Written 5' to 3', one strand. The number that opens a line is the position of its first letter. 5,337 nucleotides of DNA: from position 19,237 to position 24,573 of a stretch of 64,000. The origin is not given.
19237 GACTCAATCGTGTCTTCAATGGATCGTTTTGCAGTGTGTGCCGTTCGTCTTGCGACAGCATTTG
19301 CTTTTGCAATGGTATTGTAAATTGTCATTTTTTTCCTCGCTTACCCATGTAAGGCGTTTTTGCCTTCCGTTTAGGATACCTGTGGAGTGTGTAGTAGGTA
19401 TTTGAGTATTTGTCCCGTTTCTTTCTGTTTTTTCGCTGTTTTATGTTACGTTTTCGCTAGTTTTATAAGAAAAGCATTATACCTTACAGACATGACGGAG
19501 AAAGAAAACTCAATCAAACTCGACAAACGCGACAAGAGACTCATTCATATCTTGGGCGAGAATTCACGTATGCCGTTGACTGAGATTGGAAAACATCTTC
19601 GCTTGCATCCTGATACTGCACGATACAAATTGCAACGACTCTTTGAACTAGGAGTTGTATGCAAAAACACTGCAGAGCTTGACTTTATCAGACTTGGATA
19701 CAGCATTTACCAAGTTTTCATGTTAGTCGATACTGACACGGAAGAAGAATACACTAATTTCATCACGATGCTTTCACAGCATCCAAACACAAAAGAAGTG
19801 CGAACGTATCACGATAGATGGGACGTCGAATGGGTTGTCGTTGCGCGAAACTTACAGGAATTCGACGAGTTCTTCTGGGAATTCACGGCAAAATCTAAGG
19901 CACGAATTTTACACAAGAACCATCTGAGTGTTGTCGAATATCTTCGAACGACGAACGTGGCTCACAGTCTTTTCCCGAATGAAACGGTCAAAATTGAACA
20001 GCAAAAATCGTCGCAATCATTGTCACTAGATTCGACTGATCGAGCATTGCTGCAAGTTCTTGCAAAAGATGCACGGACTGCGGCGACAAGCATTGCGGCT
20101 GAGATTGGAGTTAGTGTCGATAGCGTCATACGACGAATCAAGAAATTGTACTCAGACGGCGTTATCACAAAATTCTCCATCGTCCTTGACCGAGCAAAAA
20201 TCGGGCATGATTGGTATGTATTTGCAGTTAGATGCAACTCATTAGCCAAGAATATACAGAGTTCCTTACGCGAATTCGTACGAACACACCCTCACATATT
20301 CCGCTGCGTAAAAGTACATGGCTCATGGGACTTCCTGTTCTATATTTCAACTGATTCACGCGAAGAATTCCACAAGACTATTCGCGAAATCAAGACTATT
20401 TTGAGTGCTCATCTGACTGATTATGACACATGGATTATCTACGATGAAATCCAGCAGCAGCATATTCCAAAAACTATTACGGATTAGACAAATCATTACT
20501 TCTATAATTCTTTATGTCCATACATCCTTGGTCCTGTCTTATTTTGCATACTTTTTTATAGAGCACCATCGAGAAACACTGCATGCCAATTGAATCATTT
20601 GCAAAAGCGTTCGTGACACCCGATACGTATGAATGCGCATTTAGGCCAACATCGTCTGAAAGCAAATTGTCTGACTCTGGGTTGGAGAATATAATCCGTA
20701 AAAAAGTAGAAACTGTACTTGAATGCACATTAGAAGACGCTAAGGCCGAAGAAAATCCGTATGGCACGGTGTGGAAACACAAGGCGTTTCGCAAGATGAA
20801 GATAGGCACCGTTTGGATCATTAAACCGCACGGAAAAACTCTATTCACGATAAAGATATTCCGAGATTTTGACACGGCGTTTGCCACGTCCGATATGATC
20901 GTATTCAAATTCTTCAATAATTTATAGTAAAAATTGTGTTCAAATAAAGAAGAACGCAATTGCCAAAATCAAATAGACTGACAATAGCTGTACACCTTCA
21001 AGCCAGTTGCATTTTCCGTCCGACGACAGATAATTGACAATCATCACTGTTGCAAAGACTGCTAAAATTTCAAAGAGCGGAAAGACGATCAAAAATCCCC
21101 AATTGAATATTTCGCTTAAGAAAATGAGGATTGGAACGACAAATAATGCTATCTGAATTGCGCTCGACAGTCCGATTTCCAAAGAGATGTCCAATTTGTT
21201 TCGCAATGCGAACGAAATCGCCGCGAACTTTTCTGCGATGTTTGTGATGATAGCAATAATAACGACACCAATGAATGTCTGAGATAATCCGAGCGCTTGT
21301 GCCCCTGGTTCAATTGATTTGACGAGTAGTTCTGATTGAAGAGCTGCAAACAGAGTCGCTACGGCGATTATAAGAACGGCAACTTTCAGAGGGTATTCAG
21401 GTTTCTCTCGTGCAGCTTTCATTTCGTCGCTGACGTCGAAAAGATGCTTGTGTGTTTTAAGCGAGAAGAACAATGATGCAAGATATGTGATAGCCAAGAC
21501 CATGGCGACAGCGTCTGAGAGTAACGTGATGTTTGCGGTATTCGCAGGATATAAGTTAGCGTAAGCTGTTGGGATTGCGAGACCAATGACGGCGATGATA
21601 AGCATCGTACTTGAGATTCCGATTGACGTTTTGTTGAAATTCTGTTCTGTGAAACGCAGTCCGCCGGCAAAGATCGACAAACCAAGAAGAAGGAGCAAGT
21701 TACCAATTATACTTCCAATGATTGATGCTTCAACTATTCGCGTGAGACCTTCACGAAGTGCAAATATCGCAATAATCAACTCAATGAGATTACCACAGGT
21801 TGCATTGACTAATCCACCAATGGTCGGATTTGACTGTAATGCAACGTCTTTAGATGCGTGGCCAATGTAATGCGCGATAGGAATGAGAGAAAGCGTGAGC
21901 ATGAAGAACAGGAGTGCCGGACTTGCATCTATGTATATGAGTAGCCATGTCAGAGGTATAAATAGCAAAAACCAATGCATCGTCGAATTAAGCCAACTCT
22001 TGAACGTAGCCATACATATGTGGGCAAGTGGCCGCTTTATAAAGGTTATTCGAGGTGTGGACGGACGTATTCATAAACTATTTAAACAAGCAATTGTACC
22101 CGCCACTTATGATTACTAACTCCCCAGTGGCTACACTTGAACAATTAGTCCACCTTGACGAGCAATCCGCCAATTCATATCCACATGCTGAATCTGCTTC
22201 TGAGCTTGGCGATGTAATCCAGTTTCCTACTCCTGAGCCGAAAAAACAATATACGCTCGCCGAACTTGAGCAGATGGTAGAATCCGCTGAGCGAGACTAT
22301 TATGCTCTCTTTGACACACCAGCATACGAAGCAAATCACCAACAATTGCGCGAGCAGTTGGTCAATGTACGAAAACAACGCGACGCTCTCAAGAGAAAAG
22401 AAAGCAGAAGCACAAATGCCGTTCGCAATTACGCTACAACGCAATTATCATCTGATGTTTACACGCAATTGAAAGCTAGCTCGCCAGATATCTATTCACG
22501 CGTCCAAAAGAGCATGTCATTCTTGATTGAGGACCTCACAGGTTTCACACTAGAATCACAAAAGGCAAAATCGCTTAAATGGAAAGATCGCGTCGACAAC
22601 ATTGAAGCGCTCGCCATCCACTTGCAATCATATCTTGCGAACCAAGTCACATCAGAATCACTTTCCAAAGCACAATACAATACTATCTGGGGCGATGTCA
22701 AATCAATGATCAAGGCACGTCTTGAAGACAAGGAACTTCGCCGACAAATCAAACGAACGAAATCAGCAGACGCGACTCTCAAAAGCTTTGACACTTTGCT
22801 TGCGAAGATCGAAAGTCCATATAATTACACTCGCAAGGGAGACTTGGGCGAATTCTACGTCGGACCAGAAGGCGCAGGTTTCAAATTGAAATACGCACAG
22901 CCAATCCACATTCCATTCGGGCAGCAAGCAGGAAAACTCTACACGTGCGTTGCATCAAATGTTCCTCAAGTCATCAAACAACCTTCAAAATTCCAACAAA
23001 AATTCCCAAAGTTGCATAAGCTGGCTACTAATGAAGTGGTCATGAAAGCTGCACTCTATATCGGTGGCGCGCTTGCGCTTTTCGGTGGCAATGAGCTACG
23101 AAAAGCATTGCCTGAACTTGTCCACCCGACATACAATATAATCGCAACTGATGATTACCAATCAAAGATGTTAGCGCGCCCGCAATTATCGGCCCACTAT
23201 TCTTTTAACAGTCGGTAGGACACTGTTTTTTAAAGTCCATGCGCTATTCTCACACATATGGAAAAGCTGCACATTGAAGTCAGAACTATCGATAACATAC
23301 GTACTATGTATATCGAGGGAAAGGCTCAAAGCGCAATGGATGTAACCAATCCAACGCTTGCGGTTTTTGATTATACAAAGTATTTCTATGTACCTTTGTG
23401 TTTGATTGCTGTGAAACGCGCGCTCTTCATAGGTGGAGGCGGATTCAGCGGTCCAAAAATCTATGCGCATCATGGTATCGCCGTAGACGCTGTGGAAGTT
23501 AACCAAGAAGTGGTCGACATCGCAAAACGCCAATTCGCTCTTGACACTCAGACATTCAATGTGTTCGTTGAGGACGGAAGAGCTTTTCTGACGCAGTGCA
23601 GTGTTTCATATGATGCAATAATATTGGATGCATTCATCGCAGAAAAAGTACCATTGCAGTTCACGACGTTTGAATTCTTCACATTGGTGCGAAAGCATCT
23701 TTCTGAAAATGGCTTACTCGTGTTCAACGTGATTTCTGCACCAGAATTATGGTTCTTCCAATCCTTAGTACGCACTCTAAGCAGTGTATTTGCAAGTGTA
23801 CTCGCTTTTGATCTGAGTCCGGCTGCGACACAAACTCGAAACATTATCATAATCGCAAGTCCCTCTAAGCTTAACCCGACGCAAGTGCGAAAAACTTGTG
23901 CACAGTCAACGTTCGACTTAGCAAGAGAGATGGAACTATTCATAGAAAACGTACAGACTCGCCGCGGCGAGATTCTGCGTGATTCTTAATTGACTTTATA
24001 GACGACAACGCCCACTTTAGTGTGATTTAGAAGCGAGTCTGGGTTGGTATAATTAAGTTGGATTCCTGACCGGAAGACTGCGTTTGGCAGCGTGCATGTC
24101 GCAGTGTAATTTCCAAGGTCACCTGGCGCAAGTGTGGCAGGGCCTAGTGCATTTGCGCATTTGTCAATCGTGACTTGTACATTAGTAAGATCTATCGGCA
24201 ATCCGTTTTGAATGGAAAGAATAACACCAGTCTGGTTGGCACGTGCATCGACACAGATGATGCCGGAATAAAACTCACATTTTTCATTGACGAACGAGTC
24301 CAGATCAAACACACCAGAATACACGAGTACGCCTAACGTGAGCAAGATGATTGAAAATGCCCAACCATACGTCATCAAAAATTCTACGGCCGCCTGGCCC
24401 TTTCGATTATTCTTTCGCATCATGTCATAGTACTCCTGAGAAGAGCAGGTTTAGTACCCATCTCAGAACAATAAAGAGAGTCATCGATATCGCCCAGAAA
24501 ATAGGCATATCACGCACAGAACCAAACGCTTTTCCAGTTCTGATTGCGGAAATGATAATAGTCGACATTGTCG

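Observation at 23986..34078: Complete archaeal type IV pilus (Tad-like) locus with split TadB/TadC platform and six class III signal peptide proteins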

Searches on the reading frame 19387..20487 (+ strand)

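Call 27: search_protein_families(library=pfam, proteins=[window:19387-20487:+], max_evalue=0.01)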
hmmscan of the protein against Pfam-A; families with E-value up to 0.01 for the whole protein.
window:19387-20487:+ (366 aa): 9 families
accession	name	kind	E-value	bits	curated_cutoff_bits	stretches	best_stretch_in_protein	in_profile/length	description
PF13404.12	HTH_AsnC-type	-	4.2e-20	71.7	27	2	214-254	1-41/42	AsnC-type helix-turn-helix domain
PF13412.12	HTH_24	-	1.5e-16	60.1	21.9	2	214-261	1-48/48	Winged helix-turn-helix DNA-binding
PF01037.27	AsnC_trans_reg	-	1.1e-08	35.3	25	1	292-338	12-59/73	Lrp/AsnC ligand binding domain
PF12840.13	HTH_20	-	1.2e-06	28.8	27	1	215-261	3-49/51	Helix-turn-helix domain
PF01047.28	MarR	-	0.00024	21.4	24.6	0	231-264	18-51/59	MarR family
PF08279.18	HTH_11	-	0.00037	20.8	25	0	220-259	4-44/55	HTH domain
PF22451.2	NirdL-like_HTH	-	0.00086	19.3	27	0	236-260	22-46/47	Siroheme decarboxylase NirDL-like HTH domain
PF13556.12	HTH_30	-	0.0041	17.3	27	0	64-88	15-39/59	PucR C-terminal helix-turn-helix domain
PF13545.12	HTH_Crp_2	-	0.0044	17.4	27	0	235-269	27-64/70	Crp-like helix-turn-helix domain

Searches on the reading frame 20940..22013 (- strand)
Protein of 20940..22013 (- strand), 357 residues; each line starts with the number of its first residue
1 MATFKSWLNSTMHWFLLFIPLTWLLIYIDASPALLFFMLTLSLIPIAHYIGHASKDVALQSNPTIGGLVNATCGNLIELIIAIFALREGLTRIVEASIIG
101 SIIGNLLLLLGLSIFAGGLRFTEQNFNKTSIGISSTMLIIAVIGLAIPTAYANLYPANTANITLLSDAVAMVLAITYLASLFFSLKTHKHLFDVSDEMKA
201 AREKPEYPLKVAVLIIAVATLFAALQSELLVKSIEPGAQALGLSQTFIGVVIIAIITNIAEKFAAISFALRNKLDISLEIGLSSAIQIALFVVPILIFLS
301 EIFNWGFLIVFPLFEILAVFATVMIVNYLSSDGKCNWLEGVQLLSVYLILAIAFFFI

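Call 27: search_protein_families(library=pfam, proteins=[window:20940-22013:-], max_evalue=0.01)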
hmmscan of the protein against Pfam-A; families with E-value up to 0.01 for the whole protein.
window:20940-22013:- (357 aa): 1 family
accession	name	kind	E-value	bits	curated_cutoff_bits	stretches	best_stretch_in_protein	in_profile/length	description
PF01699.29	Na_Ca_ex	-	4.1e-34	118.2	24.9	2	212-355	2-150/151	Sodium/calcium exchanger protein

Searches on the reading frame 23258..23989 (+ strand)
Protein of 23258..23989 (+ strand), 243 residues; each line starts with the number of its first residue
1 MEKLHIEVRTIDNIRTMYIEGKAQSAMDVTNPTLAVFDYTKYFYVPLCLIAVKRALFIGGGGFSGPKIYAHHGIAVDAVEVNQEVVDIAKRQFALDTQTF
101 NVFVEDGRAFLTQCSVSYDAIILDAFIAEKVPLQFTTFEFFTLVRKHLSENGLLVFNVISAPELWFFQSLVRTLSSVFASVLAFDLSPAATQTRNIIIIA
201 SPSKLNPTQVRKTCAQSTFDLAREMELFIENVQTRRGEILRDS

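Call 27: search_protein_families(library=pfam, proteins=[window:23258-23989:+], max_evalue=0.01)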
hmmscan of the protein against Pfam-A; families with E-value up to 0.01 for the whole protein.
window:23258-23989:+ (243 aa): 3 families
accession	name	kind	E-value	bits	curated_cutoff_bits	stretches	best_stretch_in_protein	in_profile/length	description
PF01564.23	Spermine_synth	-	3.6e-11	43.4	22.9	1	45-204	11-178/186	Spermine/spermidine synthase domain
PF05430.17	Methyltransf_30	-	0.00027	21.3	22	1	88-154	21-86/124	S-adenosyl-L-methionine-dependent methyltransferase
PF08242.18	Methyltransf_12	-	0.0077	17.4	30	0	62-154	8-98/98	Methyltransferase domain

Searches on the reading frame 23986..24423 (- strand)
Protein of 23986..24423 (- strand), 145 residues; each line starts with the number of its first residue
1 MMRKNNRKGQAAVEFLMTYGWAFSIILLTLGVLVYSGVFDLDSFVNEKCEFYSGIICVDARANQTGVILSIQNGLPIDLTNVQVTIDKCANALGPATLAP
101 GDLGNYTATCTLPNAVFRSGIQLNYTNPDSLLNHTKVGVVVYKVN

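Call 3: search_protein_families(library=pfam, proteins=[window:23986-24423:-], max_evalue=0.1)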
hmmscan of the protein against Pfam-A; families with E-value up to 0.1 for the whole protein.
window:23986-24423:- (145 aa): 0 families

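Call 4: search_protein_families(library=ncbifam, proteins=[window:23986-24423:-], max_evalue=0.1)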
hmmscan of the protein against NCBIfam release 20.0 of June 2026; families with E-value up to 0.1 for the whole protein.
window:23986-24423:- (145 aa): 0 families

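Call 75: search_solved_structures(query=A4, max_evalue=10, show_alignments=2)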
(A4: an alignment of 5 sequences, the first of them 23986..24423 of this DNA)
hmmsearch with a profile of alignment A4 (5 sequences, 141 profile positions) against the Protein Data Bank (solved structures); distinct sequences matched with E-value up to 10: 9.
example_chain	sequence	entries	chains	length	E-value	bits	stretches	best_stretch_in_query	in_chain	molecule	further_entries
9fsm_A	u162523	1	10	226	0.064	16.5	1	59-108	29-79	TraT complement resistance protein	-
1vyf_A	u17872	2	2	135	0.27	14.4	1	34-87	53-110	14 KDA FATTY ACID BINDING PROTEIN | FATTY ACID BINDING PROTEIN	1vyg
9fs5_A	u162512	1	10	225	0.51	13.6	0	58-106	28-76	TraT complement resistance protein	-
6qdv_h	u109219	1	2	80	0.83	12.9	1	57-98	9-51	Small nuclear ribonucleoprotein Sm D1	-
5xjq_A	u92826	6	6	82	0.89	12.8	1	57-98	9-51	Small nuclear ribonucleoprotein Sm D1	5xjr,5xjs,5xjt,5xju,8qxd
43no_A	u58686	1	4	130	0.97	12.6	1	59-129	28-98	VEGFA_Binder-004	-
4pjo_C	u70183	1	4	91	1.1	12.4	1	57-98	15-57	Small nuclear ribonucleoprotein Sm D1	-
8j5k_7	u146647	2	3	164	1.4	12.1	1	5-36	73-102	FCPII-H2, fucoxanthin chlorophyll a/c binding protein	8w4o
7wff_C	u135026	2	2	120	5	10.3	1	17-51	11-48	NAD(P)H-quinone oxidoreductase subunit 3, chloroplastic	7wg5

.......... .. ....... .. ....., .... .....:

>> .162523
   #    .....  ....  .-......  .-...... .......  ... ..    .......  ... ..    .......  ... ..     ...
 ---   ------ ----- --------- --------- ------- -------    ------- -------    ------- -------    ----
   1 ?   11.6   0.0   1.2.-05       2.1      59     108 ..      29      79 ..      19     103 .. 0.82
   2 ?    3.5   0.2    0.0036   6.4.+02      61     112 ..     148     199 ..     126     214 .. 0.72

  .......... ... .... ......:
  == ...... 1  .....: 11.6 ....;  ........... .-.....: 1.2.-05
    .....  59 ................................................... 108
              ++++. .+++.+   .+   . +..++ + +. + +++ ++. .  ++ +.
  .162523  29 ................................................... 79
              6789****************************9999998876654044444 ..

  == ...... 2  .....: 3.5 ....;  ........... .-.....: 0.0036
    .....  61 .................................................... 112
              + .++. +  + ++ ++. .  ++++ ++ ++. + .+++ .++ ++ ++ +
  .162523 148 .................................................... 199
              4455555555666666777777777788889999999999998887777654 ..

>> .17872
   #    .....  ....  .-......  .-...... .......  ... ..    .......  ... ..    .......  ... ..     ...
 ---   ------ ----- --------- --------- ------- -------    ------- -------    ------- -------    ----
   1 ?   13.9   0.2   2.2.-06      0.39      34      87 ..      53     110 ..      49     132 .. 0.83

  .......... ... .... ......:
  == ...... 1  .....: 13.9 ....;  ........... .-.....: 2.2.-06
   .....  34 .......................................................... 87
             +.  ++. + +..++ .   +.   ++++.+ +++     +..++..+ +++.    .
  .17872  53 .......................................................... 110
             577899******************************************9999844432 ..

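Call 76: search_protein_families(library=pfam, alignment_id=A4, max_evalue=1)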
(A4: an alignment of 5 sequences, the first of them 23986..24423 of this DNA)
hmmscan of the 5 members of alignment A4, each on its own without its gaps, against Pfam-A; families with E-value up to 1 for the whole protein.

A. member 1, window:23986-24423:- (145 aa): 0 families

B. families by the number of members that match (of 5 scanned): 3 families
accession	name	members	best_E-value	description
PF21504.2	FLIC_barrel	1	0.083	Flagellin, barrel domain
PF14143.11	YrhC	1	0.11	YrhC-like protein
PF13980.11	UPF0370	1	0.16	Uncharacterised protein family (UPF0370)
